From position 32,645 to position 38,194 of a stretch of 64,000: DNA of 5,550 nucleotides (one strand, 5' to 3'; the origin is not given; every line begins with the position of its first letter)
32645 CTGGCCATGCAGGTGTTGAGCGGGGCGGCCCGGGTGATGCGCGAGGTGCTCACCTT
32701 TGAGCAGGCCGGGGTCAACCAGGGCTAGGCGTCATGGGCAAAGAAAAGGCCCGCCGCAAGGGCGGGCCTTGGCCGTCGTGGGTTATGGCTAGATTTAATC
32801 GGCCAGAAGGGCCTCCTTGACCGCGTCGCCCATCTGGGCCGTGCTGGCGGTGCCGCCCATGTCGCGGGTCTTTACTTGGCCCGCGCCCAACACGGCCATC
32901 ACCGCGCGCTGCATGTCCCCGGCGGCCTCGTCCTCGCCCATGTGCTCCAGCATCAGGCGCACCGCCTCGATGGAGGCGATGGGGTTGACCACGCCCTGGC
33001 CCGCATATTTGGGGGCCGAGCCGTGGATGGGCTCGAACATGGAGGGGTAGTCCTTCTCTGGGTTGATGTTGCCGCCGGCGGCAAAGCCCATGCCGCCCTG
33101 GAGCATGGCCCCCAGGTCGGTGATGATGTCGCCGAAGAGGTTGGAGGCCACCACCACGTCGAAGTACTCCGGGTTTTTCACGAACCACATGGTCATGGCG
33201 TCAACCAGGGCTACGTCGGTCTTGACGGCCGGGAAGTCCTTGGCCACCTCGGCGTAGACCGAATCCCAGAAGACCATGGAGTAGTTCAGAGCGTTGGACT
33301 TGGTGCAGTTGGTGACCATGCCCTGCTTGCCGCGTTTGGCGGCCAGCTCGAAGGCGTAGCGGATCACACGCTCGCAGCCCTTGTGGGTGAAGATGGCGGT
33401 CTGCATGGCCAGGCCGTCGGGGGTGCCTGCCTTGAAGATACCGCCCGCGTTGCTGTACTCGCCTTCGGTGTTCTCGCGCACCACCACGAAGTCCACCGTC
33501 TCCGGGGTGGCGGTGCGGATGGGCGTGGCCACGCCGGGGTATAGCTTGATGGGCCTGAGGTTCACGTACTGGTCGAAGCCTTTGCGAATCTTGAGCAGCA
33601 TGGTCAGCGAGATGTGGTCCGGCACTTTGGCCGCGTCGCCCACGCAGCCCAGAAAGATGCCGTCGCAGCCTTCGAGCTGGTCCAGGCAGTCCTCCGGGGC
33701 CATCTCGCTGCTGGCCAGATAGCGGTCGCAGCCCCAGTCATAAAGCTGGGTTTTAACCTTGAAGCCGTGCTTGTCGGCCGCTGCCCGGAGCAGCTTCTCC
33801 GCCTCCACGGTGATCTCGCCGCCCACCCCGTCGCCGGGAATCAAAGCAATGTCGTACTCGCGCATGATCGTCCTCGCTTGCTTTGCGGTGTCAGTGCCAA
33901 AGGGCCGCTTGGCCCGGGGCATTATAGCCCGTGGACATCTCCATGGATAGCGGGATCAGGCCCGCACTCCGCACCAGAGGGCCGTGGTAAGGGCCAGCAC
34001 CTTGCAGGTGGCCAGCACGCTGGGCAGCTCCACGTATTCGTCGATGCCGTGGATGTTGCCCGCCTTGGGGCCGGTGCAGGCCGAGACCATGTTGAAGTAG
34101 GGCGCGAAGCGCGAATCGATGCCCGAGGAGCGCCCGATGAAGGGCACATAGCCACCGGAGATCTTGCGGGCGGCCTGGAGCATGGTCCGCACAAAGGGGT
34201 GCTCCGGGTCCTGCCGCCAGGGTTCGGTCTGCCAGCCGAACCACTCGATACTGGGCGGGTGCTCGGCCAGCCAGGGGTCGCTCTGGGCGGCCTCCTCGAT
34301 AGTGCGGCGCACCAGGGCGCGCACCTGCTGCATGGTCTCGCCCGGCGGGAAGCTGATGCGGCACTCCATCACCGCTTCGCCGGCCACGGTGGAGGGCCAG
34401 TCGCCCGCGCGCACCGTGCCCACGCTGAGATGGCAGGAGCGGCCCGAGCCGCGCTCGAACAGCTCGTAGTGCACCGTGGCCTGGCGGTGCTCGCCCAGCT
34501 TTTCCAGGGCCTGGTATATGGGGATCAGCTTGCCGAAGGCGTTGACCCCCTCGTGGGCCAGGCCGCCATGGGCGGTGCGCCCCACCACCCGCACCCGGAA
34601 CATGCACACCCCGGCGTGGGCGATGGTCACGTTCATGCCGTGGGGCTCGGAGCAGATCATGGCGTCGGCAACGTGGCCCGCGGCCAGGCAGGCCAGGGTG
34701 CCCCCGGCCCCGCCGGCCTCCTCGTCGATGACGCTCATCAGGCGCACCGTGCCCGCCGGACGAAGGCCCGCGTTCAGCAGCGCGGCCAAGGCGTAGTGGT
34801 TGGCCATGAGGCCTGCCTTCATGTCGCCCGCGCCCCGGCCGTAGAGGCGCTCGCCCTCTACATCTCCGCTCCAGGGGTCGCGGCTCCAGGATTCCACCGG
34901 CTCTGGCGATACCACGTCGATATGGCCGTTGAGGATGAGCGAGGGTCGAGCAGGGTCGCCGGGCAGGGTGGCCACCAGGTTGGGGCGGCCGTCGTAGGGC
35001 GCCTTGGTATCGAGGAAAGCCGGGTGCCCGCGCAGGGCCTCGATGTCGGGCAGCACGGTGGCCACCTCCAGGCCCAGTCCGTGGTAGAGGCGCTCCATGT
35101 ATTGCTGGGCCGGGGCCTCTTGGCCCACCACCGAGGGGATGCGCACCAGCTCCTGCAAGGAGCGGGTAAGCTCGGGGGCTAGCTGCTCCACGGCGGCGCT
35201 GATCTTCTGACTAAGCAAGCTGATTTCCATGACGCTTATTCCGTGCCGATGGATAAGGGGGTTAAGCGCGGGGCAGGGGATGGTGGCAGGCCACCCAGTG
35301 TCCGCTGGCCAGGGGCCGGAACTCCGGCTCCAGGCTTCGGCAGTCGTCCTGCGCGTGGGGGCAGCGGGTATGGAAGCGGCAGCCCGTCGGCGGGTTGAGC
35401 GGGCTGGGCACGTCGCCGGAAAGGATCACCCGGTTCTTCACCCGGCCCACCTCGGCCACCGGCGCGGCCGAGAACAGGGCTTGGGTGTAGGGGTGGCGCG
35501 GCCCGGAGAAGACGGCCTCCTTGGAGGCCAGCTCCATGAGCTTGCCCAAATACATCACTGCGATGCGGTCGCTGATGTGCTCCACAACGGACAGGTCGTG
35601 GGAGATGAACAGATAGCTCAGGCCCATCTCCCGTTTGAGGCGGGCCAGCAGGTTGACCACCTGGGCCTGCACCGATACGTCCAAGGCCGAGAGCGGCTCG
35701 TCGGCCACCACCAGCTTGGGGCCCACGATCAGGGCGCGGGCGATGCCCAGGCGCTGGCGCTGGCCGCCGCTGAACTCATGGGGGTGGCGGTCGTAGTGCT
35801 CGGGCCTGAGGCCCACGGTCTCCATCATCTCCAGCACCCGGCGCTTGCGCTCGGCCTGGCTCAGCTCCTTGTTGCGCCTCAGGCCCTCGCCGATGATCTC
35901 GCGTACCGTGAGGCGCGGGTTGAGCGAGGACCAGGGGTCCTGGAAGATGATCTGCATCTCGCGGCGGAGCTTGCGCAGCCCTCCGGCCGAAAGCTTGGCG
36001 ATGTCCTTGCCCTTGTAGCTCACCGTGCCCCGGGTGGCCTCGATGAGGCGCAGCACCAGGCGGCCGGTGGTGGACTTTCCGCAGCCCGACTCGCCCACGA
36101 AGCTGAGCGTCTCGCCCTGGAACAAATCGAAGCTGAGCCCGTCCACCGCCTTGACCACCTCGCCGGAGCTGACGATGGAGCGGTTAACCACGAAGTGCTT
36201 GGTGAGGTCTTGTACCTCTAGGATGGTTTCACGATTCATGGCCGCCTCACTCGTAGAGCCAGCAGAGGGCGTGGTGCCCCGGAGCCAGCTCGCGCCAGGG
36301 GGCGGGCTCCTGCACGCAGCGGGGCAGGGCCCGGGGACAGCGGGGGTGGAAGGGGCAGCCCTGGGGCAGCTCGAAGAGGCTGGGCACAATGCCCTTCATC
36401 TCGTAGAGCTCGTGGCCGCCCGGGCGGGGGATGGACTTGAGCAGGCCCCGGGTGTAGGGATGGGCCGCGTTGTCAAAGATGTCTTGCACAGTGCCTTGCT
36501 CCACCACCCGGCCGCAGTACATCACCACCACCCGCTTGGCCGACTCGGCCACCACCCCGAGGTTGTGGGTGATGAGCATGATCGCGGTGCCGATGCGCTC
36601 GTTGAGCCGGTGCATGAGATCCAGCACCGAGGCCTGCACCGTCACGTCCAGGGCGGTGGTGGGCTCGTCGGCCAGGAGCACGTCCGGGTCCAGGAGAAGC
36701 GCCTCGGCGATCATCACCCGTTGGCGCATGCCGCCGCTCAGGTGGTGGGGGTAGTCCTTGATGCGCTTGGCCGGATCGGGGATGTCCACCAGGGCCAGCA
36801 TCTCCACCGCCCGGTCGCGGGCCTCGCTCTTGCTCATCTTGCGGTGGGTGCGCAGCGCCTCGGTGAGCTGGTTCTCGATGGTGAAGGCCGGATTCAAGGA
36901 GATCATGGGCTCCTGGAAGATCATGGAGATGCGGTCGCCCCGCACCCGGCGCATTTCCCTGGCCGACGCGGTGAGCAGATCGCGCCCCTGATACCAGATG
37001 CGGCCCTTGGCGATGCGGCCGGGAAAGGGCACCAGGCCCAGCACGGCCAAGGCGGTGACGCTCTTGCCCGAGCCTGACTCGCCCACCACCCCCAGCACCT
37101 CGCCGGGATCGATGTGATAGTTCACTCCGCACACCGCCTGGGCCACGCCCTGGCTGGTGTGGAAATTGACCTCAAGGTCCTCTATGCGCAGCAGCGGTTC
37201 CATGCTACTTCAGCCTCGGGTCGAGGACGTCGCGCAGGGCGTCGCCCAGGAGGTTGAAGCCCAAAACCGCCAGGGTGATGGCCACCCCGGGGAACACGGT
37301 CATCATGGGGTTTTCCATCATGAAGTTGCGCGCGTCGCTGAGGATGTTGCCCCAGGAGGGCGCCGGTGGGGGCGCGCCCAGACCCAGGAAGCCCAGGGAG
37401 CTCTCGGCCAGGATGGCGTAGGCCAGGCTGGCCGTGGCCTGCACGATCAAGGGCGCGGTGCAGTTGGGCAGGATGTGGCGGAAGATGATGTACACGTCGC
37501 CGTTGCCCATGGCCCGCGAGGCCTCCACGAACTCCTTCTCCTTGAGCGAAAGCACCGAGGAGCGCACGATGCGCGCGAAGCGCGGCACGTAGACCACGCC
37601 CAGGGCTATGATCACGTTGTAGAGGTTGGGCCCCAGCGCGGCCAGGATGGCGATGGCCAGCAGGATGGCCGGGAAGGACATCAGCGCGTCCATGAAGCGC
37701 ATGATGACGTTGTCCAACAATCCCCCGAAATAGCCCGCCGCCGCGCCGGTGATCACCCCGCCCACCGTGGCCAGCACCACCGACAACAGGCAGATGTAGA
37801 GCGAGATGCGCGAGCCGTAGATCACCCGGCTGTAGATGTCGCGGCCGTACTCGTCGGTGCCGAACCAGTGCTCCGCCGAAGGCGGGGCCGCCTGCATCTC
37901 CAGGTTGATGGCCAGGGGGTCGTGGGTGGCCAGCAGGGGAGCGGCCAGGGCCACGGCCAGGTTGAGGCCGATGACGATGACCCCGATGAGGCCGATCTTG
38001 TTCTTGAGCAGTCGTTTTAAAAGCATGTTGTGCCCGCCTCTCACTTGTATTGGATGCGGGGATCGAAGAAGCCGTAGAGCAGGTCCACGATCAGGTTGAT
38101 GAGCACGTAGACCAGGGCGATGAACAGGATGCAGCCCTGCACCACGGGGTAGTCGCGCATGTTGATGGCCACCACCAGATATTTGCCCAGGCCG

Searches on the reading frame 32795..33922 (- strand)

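Call 69: search_protein_families(library=pfam, proteins=[window:32795-33922:-], max_evalue=0.00001)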
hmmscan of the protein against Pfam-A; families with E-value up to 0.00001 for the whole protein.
window:32795-33922:- (375 aa): 1 family
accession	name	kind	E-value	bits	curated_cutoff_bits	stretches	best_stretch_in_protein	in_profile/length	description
PF00180.25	Iso_dh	-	1.1e-87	295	27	1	25-368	2-348/348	Isocitrate/isopropylmalate dehydrogenase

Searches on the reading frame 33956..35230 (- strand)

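Call 69: search_protein_families(library=pfam, proteins=[window:33956-35230:-], max_evalue=0.00001)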
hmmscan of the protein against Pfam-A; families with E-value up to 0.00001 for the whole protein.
window:33956-35230:- (424 aa): 2 families
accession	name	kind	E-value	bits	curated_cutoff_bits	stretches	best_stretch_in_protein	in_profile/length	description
PF01546.33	Peptidase_M20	-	1e-29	104.3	24.6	1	99-414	1-202/206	Peptidase family M20/M25/M40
PF07687.19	M20_dimer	-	1.6e-14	54.1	21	1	203-317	1-105/107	Peptidase dimerisation domain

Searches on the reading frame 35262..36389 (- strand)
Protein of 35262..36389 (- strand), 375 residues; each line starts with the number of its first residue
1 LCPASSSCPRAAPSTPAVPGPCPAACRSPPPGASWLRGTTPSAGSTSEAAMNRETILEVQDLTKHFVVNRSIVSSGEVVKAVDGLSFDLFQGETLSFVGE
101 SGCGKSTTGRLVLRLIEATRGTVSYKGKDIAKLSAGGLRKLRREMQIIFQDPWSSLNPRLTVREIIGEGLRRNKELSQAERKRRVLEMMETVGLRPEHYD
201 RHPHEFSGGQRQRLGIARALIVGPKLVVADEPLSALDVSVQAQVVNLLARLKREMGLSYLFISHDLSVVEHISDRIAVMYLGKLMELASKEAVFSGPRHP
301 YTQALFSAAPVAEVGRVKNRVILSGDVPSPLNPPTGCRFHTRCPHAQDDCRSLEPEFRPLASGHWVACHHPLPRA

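Call 69: search_protein_families(library=pfam, proteins=[window:35262-36389:-], max_evalue=0.00001)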
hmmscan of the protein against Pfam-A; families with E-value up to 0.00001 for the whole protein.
window:35262-36389:- (375 aa): 2 families
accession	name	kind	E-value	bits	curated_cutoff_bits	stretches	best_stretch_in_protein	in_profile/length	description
PF00005.33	ABC_tran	-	2.4e-32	112.8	25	1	83-233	2-136/137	ABC transporter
PF08352.17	oligo_HPY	-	4.4e-18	65.9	27.1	1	285-350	1-65/65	Oligopeptide/dipeptide transporter, C-terminal region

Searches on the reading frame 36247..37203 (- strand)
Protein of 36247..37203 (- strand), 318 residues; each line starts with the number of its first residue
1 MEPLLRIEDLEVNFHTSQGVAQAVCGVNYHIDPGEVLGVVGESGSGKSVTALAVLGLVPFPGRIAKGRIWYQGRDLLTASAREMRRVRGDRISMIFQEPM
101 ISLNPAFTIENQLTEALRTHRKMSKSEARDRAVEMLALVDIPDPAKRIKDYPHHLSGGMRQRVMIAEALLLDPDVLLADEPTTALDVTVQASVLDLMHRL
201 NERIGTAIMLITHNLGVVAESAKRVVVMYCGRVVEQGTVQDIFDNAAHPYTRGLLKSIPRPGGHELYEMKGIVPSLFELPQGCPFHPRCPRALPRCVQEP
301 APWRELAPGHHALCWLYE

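Call 69: search_protein_families(library=pfam, proteins=[window:36247-37203:-], max_evalue=0.00001)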
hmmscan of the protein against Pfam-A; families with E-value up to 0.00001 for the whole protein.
window:36247-37203:- (318 aa): 2 families
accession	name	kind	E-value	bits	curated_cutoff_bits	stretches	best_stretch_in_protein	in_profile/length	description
PF00005.33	ABC_tran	-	5.3e-29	102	25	1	26-183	3-137/137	ABC transporter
PF08352.17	oligo_HPY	-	1.2e-21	77.3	27.1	1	234-296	1-65/65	Oligopeptide/dipeptide transporter, C-terminal region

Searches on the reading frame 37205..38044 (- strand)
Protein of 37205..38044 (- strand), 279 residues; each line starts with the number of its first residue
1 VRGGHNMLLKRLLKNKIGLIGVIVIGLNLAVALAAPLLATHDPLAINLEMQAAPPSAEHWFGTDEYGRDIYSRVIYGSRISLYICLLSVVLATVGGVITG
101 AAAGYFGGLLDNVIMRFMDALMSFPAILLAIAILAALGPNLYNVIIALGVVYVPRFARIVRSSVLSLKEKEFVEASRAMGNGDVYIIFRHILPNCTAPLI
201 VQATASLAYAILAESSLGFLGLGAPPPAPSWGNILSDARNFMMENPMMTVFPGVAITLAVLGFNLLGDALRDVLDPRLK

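Call 69: search_protein_families(library=pfam, proteins=[window:37205-38044:-], max_evalue=0.00001)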
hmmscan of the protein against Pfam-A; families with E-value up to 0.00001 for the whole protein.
window:37205-38044:- (279 aa): 2 families
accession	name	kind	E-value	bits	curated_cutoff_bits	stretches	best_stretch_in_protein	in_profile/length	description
PF00528.27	BPD_transp_1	-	1.2e-32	113.6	26.4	1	96-279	1-183/184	Binding-protein-dependent transport system inner membrane component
PF12911.12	OppC_N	-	4.1e-08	33.4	23.9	1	9-55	7-53/53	N-terminal TM domain of oligopeptide transport permease C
